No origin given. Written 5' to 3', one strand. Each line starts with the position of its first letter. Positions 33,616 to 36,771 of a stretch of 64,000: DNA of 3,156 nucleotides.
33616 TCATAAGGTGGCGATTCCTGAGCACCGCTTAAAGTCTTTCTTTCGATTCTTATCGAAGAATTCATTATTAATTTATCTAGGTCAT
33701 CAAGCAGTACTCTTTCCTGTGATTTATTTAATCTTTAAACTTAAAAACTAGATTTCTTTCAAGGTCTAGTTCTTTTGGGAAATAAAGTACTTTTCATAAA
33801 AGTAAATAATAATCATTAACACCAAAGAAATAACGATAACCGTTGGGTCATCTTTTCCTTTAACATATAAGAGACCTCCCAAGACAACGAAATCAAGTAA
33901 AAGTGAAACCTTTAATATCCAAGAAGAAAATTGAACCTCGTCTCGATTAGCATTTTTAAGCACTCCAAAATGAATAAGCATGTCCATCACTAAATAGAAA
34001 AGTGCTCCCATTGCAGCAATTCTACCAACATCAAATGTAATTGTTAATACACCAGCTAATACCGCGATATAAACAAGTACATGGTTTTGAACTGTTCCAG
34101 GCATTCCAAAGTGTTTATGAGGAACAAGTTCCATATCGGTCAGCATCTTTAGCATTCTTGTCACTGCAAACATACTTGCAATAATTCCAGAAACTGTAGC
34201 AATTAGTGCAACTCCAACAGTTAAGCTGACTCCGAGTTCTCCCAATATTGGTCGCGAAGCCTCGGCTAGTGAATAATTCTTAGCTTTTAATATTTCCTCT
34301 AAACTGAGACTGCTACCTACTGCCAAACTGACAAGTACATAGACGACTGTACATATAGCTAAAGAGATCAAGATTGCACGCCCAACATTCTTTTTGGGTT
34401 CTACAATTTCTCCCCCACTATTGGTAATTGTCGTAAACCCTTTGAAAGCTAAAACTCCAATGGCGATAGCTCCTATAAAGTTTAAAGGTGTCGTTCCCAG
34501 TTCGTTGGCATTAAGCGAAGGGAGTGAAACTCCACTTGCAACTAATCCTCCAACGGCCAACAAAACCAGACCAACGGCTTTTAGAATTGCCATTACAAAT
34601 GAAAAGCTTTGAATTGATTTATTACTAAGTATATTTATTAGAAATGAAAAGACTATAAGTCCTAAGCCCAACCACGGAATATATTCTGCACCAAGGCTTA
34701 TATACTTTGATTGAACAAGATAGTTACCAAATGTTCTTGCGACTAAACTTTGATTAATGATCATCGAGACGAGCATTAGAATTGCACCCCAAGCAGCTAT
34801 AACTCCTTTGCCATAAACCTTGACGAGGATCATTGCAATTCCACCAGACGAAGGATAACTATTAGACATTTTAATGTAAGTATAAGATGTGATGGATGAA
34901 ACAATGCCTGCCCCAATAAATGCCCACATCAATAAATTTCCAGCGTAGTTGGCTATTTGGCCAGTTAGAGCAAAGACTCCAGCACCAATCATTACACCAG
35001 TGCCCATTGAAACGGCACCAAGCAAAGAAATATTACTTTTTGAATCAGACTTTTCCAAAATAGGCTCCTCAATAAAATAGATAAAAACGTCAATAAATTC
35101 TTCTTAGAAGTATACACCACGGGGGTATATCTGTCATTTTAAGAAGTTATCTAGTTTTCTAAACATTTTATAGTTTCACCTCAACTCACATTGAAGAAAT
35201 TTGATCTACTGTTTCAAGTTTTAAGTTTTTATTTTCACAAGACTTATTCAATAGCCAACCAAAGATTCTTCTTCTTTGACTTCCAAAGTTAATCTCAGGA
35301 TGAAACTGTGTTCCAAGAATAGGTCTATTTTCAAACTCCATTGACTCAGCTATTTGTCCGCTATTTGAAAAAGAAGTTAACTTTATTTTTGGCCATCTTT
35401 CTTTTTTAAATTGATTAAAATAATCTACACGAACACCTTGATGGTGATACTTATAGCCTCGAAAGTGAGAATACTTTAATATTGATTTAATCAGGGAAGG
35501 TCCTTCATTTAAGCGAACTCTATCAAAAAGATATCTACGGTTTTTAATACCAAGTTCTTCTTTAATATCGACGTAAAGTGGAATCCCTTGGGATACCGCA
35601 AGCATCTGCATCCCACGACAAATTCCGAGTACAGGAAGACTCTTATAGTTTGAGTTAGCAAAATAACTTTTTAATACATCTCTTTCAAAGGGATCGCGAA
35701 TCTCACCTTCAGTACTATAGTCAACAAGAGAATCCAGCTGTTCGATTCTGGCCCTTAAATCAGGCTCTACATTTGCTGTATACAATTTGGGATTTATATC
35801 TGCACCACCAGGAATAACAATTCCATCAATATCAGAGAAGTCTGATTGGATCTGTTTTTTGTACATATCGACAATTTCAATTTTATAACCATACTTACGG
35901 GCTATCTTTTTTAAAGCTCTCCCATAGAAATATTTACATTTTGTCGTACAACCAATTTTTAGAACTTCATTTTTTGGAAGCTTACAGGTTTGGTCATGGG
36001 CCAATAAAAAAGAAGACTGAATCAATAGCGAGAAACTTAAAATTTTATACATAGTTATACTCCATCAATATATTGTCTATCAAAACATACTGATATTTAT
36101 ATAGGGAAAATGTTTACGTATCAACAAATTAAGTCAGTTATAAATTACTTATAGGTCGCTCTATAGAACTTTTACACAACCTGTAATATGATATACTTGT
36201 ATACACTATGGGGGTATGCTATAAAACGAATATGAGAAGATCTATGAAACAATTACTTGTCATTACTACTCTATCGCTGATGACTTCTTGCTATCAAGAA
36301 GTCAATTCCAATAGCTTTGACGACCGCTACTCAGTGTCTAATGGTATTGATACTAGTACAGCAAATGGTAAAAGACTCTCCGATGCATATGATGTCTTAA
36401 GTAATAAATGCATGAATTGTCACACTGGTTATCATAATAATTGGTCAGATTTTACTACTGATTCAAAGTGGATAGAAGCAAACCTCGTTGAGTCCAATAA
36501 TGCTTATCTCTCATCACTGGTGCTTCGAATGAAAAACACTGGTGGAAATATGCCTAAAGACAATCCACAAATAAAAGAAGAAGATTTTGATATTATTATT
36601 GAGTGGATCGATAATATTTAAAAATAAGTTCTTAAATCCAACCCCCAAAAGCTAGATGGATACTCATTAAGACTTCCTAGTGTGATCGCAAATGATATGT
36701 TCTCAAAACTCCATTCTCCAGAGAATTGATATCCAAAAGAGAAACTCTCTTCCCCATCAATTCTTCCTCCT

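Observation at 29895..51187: At least eight CsoR-type operator boxes tie about 20 kb of mostly uncharacterised genes into one apparent copper regulon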

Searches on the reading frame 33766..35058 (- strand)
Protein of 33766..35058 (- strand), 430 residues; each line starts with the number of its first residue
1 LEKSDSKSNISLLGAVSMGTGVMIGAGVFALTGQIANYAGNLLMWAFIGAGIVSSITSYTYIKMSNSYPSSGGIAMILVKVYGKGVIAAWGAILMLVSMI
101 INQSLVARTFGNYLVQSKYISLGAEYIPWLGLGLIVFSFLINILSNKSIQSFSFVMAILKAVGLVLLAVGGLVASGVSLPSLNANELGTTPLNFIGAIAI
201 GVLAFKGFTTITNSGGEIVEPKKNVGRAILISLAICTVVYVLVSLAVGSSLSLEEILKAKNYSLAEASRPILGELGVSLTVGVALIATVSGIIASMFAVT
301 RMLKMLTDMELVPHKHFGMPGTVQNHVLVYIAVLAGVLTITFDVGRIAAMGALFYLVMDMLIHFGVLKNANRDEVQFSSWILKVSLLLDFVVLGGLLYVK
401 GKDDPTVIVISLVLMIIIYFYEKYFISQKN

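Call 6: search_protein_families(library=pfam, proteins=[window:33766-35058:-], max_evalue=0.01)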
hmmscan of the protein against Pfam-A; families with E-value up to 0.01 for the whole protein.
window:33766-35058:- (430 aa): 2 families
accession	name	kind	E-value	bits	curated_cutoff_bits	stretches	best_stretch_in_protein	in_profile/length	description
PF13520.12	AA_permease_2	-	4.9e-23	82.2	27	1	10-391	1-387/427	Amino acid permease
PF00324.27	AA_permease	-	2.7e-17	63.1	24.6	1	15-318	2-322/470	Amino acid permease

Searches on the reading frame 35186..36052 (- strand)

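Call 6: search_protein_families(library=pfam, proteins=[window:35186-36052:-], max_evalue=0.01)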
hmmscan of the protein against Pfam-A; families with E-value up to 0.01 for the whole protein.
window:35186-36052:- (288 aa): 3 families
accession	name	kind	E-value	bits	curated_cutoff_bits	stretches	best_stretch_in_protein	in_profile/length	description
PF07722.19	Peptidase_C26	-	6.7e-20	72.2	20.5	1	47-253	30-219/219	Peptidase C26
PF00117.34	GATase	-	1.4e-15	58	22.8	1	137-264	71-183/190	Glutamine amidotransferase class-I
PF01174.25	SNO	-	0.0056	17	27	0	136-255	66-172/188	SNO glutamine amidotransferase family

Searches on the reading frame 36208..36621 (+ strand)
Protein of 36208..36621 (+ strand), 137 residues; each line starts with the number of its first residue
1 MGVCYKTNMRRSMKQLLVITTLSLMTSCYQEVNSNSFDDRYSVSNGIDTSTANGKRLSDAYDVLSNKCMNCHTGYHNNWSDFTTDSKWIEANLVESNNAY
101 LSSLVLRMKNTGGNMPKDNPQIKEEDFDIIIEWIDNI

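Call 6: search_protein_families(library=pfam, proteins=[window:36208-36621:+], max_evalue=0.01)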
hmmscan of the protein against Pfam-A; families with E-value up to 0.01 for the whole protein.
window:36208-36621:+ (137 aa): 1 family
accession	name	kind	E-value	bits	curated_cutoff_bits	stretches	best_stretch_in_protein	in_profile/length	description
PF13442.11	Cytochrome_CBB3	-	0.00012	22.8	27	1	60-134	6-68/68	Cytochrome C oxidase, cbb3-type, subunit III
